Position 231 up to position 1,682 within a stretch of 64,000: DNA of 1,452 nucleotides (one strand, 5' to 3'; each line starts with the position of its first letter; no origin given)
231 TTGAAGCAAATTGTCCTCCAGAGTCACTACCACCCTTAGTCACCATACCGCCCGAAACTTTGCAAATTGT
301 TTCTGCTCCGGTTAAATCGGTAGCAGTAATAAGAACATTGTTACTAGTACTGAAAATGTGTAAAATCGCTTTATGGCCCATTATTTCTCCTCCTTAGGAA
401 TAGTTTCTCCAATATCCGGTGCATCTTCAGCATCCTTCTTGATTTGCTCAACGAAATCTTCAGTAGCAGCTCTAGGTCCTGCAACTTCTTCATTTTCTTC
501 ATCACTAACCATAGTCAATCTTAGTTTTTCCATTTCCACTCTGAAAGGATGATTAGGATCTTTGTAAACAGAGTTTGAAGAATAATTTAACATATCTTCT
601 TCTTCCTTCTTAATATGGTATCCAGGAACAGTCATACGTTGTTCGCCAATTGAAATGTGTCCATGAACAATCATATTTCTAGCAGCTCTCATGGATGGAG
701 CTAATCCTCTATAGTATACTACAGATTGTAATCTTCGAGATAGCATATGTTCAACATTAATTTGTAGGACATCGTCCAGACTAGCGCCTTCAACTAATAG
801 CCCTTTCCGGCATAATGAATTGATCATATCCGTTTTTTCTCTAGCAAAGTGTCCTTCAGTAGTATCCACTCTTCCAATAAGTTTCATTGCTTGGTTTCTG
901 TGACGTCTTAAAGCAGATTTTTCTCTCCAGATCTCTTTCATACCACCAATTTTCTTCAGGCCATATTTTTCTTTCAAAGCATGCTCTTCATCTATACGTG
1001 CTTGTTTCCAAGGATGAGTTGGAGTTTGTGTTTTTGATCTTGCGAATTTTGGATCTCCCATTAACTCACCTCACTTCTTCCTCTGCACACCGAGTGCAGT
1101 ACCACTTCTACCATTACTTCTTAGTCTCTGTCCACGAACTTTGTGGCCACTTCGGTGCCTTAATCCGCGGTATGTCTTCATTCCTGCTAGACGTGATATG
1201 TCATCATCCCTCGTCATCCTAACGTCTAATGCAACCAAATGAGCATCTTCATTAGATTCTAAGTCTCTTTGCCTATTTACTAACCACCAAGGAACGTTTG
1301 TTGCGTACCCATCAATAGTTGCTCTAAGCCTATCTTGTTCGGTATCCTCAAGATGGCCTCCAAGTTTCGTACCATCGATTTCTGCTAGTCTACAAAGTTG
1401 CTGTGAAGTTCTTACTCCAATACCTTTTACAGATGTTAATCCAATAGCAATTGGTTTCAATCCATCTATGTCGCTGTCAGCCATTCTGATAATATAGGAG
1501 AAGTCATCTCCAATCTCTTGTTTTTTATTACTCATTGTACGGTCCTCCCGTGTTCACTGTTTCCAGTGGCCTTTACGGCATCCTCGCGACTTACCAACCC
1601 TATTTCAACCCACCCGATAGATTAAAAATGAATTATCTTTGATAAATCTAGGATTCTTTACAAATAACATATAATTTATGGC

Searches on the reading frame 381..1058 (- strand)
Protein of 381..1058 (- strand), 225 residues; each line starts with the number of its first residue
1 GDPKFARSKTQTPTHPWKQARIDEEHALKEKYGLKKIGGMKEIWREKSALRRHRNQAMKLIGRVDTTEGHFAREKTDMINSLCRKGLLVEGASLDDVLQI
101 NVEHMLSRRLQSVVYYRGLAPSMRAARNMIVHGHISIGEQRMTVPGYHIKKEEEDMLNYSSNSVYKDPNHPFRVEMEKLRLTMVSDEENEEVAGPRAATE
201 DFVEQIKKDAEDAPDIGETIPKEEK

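Call 76: search_protein_families(library=pfam, proteins=[window:381-1058:-], max_evalue=0.0001)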
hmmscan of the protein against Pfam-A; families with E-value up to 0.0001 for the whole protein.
window:381-1058:- (225 aa): 1 family
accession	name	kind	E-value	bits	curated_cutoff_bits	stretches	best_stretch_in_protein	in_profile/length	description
PF01479.30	S4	-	2.1e-10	40.6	22.8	1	108-154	1-47/48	S4 domain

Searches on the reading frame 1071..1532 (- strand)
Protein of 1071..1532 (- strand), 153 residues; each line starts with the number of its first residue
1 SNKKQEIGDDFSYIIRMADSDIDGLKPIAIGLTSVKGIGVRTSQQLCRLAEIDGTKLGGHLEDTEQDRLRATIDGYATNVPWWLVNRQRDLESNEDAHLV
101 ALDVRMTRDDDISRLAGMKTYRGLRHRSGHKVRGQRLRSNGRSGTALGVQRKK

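Call 76: search_protein_families(library=pfam, proteins=[window:1071-1532:-], max_evalue=0.0001)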
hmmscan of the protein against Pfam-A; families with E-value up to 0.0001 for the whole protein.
window:1071-1532:- (153 aa): 1 family
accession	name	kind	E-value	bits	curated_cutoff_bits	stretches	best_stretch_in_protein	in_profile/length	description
PF00416.27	Ribosomal_S13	-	3.8e-33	115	31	1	16-142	1-127/128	Ribosomal protein S13/S18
